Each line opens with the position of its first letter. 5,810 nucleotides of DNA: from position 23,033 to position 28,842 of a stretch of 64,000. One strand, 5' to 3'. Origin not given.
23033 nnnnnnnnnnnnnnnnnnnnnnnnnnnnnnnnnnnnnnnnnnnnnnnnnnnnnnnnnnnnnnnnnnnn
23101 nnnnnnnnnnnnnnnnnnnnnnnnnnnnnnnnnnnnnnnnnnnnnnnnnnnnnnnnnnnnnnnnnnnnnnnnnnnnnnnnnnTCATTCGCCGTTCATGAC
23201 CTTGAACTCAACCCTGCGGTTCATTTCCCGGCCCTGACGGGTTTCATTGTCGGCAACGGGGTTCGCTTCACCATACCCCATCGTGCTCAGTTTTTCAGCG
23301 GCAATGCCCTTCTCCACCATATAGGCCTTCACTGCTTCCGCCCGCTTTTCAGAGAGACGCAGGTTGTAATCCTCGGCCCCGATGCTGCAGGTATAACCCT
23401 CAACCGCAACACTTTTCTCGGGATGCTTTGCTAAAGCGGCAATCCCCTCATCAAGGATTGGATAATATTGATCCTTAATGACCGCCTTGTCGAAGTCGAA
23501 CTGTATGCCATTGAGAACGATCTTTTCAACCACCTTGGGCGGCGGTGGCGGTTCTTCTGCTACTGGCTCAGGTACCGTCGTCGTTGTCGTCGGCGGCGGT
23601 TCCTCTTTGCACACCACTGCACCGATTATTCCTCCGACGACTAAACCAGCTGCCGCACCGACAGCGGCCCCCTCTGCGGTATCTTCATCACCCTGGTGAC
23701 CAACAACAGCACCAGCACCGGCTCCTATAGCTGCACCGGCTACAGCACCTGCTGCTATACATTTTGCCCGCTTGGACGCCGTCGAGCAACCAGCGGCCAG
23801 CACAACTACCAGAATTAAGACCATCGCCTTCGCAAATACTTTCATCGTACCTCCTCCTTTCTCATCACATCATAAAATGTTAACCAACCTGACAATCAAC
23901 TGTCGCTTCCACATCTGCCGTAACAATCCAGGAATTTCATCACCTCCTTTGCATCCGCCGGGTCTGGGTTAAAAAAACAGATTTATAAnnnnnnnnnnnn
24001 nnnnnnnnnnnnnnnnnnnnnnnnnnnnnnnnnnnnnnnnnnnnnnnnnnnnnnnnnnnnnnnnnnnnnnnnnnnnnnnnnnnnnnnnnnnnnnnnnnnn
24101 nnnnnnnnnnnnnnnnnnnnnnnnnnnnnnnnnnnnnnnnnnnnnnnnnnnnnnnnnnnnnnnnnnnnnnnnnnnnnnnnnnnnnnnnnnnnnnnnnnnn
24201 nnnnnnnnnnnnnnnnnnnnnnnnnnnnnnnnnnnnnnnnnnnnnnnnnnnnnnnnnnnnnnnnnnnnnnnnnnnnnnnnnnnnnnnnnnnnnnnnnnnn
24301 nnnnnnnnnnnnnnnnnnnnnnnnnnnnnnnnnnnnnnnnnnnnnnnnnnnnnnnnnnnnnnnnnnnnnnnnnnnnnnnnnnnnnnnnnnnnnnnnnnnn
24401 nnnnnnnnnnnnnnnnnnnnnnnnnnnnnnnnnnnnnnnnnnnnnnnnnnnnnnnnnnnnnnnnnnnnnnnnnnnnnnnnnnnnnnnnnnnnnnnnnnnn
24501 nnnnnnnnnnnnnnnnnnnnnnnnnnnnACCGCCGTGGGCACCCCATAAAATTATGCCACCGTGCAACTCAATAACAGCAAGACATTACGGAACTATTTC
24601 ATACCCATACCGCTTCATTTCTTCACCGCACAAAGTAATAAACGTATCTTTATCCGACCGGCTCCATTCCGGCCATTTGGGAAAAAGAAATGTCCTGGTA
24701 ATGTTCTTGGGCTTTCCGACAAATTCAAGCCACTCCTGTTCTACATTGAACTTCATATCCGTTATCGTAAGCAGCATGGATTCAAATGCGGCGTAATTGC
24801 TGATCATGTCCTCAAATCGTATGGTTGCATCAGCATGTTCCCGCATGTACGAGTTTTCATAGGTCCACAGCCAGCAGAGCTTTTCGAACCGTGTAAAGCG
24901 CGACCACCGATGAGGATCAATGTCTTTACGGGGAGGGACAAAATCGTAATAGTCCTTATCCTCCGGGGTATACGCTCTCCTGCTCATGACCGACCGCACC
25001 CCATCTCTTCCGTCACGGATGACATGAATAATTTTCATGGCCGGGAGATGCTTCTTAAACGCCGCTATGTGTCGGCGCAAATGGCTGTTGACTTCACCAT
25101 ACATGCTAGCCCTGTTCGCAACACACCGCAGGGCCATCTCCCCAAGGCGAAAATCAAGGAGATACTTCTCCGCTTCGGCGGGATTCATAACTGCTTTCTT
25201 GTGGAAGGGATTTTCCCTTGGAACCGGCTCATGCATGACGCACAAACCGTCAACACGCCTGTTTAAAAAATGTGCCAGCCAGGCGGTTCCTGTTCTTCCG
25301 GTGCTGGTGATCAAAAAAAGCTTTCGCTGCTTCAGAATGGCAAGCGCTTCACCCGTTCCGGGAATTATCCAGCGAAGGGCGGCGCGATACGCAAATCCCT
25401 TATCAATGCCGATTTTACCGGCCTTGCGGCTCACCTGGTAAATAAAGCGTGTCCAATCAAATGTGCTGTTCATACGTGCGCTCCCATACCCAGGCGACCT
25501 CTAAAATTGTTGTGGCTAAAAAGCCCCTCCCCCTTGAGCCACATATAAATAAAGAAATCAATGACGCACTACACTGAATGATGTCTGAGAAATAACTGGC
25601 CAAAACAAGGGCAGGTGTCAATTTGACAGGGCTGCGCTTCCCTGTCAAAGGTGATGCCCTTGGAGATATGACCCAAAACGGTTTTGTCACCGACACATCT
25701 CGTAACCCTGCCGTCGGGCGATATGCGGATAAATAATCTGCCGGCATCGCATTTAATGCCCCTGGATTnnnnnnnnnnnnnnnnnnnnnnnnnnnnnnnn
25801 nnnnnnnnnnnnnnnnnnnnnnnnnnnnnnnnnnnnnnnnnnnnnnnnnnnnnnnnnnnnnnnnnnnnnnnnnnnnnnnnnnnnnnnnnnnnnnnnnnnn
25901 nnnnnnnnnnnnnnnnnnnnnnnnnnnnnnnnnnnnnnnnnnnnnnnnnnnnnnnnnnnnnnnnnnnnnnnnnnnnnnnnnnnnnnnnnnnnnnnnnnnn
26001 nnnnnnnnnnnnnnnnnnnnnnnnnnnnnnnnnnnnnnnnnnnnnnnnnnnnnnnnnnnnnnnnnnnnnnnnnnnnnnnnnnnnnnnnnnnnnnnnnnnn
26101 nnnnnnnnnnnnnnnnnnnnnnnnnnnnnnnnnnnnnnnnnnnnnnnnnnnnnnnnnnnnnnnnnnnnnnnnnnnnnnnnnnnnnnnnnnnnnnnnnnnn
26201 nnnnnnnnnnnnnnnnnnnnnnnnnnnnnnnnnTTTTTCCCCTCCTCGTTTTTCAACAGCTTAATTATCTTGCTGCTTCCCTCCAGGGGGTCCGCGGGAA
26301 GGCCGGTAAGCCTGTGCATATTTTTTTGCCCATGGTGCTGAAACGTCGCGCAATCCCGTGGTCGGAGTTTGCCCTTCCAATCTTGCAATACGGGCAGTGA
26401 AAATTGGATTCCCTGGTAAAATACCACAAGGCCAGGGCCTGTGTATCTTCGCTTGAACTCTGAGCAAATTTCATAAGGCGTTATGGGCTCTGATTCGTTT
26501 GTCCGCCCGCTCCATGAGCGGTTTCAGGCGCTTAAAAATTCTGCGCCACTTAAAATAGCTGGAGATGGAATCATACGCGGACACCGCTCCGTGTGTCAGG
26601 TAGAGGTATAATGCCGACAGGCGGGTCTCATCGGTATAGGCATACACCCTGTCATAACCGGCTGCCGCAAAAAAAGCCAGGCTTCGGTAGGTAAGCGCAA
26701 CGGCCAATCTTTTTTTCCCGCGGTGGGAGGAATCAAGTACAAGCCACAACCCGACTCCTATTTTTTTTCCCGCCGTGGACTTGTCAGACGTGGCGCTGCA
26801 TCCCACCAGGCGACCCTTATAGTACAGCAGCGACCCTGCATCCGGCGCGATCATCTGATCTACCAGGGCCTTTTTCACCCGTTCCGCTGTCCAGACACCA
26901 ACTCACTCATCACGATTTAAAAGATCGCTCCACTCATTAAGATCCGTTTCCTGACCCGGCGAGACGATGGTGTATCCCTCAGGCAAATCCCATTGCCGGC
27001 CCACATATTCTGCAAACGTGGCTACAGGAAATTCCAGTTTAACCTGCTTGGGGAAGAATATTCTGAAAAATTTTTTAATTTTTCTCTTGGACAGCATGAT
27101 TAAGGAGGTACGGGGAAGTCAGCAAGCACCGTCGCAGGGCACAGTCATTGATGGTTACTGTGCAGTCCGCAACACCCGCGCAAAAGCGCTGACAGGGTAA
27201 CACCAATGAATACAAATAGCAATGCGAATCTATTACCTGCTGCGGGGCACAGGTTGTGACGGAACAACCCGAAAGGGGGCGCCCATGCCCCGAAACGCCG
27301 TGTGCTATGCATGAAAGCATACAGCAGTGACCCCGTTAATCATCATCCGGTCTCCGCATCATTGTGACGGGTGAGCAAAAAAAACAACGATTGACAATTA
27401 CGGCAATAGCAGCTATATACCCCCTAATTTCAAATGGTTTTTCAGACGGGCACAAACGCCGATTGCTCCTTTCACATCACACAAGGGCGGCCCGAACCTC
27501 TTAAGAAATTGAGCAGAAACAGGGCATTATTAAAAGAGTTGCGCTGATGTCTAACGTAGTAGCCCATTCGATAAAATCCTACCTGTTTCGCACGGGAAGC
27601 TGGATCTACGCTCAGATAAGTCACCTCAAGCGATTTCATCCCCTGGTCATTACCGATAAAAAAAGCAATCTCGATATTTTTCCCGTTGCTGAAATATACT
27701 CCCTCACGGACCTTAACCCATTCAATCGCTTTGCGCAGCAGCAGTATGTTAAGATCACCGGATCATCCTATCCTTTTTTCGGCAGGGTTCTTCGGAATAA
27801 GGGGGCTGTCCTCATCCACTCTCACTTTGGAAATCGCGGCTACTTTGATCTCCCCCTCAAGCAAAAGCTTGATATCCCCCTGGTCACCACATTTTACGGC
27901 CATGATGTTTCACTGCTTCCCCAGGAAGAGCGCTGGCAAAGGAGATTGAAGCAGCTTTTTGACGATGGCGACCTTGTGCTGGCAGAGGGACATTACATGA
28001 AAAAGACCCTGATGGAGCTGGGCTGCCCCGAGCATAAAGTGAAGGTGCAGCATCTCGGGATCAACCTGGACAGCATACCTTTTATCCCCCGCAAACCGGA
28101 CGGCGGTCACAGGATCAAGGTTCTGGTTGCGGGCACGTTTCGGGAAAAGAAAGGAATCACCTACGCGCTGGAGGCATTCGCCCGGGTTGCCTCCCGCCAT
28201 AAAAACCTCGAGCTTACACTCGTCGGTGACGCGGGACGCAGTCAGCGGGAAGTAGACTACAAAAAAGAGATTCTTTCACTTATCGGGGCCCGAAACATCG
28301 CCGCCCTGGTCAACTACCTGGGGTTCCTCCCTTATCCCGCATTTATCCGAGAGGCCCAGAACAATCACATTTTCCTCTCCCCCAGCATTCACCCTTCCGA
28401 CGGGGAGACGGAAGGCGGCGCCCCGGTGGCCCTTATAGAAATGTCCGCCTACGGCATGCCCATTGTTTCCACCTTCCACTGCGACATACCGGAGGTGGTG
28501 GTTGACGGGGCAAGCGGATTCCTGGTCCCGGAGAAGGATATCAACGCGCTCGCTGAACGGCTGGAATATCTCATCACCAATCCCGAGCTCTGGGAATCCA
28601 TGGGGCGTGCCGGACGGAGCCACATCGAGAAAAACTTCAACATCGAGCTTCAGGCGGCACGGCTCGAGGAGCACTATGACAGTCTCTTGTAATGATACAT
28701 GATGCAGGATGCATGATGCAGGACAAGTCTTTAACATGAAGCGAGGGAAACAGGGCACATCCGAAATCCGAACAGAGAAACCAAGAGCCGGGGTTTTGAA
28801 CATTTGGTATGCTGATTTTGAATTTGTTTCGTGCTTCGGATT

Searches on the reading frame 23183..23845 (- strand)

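Call 5: search_protein_families(library=pfam, proteins=[window:23183-23845:-], max_evalue=0.01)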
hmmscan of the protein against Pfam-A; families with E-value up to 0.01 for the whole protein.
window:23183-23845:- (220 aa): 4 families
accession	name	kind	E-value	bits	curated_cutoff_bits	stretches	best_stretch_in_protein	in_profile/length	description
PF00691.25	OmpA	-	4.3e-24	85.2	27.2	1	116-210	2-98/98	OmpA family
PF13441.11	Gly-zipper_YMGG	-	4.6e-06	26.7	28.9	1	33-76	2-44/45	YMGG-like Gly-zipper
PF13488.11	Gly-zipper_Omp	-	5.7e-05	23.4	25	2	33-78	2-42/46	Glycine zipper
PF13436.11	Gly-zipper_OmpA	-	0.0035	17.5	27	0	32-74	2-43/44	Glycine-zipper domain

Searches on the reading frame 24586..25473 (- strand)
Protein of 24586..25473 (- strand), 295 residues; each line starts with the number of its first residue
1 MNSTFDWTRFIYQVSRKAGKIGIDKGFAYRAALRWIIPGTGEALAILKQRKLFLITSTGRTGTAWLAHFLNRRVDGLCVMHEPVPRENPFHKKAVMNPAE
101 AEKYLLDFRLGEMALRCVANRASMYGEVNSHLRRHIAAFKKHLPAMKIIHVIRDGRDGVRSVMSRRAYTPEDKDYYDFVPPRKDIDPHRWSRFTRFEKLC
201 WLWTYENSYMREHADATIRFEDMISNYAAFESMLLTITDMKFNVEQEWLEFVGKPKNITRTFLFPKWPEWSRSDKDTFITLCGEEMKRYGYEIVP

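Call 60: search_protein_families(library=pfam, proteins=[window:24586-25473:-], max_evalue=0.0001)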
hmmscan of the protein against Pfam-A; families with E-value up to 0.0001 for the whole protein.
window:24586-25473:- (295 aa): 2 families
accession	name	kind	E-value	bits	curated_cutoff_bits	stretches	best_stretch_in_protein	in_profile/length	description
PF00685.33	Sulfotransfer_1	-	7.1e-06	26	22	1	53-176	4-123/255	Sulfotransferase domain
PF13469.12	Sulfotransfer_3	-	8.1e-05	23.4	27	0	102-228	76-200/216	Sulfotransferase family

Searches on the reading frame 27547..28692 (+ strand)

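Call 60: search_protein_families(library=pfam, proteins=[window:27547-28692:+], max_evalue=0.0001)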
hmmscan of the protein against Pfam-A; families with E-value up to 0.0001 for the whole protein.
window:27547-28692:+ (381 aa): 5 families
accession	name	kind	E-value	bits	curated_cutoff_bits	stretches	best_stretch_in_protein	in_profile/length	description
PF00534.26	Glycos_transf_1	-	4.2e-28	98.5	26.4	1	189-358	15-171/172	Glycosyl transferases group 1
PF13692.12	Glyco_trans_1_4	-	2.5e-22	80.1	27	1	191-345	3-142/142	Glycosyl transferases group 1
PF13439.12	Glyco_transf_4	-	9.2e-13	49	28.5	1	73-175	59-169/170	Glycosyltransferase Family 4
PF13524.12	Glyco_trans_1_2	-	1.4e-06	28.8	25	1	212-374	6-143/144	Glycosyl transferase-like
PF20706.3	GT4-conflict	-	3.3e-05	23.5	26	1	130-249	136-259/385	Family 4 Glycosyltransferase in conflict systems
